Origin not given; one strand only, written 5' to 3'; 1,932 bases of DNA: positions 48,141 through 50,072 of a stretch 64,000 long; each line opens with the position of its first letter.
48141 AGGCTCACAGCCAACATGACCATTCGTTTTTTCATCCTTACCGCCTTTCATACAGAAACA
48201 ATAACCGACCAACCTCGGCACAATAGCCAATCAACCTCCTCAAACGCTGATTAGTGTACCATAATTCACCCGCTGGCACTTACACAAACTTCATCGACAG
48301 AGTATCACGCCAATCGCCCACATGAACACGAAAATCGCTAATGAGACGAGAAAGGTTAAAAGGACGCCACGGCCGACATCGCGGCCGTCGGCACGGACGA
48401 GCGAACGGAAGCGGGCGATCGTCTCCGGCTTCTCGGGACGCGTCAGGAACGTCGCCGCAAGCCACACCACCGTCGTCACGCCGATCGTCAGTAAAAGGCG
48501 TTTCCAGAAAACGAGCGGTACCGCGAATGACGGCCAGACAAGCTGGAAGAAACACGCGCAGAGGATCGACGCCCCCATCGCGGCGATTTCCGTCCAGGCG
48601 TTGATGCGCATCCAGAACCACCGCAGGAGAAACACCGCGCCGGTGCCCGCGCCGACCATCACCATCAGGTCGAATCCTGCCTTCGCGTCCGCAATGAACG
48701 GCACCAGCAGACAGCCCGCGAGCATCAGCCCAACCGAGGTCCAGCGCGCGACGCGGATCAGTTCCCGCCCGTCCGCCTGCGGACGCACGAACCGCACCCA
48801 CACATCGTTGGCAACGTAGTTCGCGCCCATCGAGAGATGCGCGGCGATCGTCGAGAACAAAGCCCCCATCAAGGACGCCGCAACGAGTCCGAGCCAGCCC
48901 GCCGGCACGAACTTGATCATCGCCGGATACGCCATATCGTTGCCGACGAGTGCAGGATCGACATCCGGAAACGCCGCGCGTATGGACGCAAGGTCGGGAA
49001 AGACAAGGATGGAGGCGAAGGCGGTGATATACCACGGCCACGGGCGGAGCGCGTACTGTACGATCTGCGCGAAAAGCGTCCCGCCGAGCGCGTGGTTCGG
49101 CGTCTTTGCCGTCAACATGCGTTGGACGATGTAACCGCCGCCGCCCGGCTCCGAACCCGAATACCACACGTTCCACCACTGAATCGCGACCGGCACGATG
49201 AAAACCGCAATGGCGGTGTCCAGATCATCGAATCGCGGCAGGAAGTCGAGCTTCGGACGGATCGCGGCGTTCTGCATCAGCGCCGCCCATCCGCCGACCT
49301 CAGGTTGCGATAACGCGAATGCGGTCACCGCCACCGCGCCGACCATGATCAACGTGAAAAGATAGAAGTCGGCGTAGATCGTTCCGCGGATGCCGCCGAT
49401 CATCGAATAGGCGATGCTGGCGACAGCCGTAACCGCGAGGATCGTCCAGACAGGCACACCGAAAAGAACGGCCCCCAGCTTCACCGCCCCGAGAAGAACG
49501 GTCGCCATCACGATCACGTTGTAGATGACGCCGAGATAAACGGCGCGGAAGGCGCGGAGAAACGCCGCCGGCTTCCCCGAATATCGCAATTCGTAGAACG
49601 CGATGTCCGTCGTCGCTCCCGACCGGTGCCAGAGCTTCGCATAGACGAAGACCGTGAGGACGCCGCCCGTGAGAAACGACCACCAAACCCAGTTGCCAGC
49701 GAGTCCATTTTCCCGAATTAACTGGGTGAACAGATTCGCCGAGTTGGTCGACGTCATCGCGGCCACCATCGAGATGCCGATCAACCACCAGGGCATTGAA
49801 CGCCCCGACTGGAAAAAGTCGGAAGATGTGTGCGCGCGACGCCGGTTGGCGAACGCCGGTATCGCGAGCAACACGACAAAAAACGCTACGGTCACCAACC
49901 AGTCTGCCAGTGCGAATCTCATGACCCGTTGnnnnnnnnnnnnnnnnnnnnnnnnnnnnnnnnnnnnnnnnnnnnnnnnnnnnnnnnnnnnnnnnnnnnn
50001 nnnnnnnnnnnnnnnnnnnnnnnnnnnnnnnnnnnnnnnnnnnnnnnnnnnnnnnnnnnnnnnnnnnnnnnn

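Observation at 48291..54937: Operon of three tandem truncated QueG/RdhA-like Fe-S paralogs with a U32-like protein and a Na+/solute symporter, under a divergent XylR-type regulator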

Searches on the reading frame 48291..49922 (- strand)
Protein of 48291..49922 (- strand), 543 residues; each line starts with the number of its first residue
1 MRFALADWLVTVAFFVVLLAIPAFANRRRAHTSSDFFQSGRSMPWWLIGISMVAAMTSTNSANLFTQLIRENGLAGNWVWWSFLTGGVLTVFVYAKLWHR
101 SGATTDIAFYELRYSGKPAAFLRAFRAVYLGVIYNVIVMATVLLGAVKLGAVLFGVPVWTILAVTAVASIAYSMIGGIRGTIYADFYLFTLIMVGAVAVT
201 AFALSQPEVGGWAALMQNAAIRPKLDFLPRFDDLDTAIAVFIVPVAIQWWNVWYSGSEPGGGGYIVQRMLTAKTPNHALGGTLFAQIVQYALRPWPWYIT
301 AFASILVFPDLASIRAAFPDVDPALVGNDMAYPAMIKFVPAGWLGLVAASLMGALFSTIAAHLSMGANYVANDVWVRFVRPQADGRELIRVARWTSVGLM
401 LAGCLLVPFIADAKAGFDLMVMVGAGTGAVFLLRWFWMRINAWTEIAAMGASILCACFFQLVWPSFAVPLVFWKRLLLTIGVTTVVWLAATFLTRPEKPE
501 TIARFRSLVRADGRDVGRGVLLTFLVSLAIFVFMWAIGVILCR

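Call 3: search_protein_families(library=pfam, proteins=[window:48291-49922:-], max_evalue=1)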
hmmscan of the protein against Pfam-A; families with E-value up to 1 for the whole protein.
window:48291-49922:- (543 aa): 1 family
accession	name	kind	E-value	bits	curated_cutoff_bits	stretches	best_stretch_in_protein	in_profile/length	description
PF00474.23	SSF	-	1.8e-26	93.4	22.8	1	36-442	1-396/406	Sodium:solute symporter family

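Call 4: search_protein_families(library=ncbifam, proteins=[window:48291-49922:-], max_evalue=1)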
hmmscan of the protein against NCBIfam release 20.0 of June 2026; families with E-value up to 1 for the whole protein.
window:48291-49922:- (543 aa): 9 families
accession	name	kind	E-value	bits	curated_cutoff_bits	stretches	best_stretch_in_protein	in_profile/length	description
TIGR00813.1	sss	superfamily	1.1e-30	107.1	184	1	36-451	1-410/411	sodium/solute symporter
NF007790.0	PRK10484.1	equivalog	4.3e-23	81.9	401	1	9-498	6-487/527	solute:sodium symporter family transporter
TIGR02121.1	Na_Pro_sym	equivalog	8.8e-11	41.2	515.5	1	12-452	8-430/488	sodium/proline symporter PutP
NF058657.1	MncbAcdTpMctC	equivalog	1.4e-07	30.3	670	1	10-220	11-219/527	monocarboxylic acid transporter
NF009135.0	PRK12488.1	subfamily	2.4e-07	29.7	850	1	13-208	40-230/549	cation/acetate symporter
TIGR03648.1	Na_symport_lg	subfamily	1.2e-06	27.2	320.75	2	15-206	9-192/547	VC_2705 family sodium/solute symporter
TIGR02119.1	panF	equivalog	1.4e-06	27.6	328.05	2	12-200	8-199/471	sodium/pantothenate symporter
NF006903.2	PRK09395.1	subfamily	2.8e-06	26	750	1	11-447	41-466/552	cation/acetate symporter ActP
TIGR00369.1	unchar_dom_1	domain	0.11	12.6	36.6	1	347-398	39-90/117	hotdog fold thioesterase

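Call 78: search_solved_structures(query=window:48291-49922:-, max_evalue=0.001)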
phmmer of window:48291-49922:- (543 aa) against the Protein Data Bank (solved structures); distinct sequences matched with E-value up to 0.001: 11.
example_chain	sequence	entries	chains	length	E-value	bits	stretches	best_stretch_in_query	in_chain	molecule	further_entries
2xq2_A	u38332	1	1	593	6.6e-28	101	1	7-512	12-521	SODIUM/GLUCOSE COTRANSPORTER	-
3dh4_A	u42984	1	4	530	2.8e-27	98.9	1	38-531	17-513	Sodium/glucose cotransporter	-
2xq2_B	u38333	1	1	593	4e-23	85.2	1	42-512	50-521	SODIUM/GLUCOSE COTRANSPORTER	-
7sl8_A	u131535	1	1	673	8.2e-20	74.3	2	264-443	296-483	Sodium/glucose cotransporter 1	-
7sla_A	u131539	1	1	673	8.3e-20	74.3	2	264-443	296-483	Sodium/glucose cotransporter 1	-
7wmv_A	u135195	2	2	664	1.7e-18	69.9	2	6-218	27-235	Sodium/glucose cotransporter 1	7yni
7vsi_A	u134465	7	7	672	5e-14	55.2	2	264-443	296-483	Sodium/glucose cotransporter 2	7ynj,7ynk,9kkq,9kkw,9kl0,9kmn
8hb0_A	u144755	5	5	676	5.1e-14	55.1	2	264-443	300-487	Sodium/glucose cotransporter 2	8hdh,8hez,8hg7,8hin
9zfl_A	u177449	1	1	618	7.3e-08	34.8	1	29-202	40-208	Sodium/iodide cotransporter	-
7uuy_A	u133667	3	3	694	6e-07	31.8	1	29-203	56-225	Sodium/iodide cotransporter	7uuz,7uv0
9rws_A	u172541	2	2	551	1.1e-05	27.6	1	15-405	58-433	Solute carrier family 5 (High affinity choline transporter), member 7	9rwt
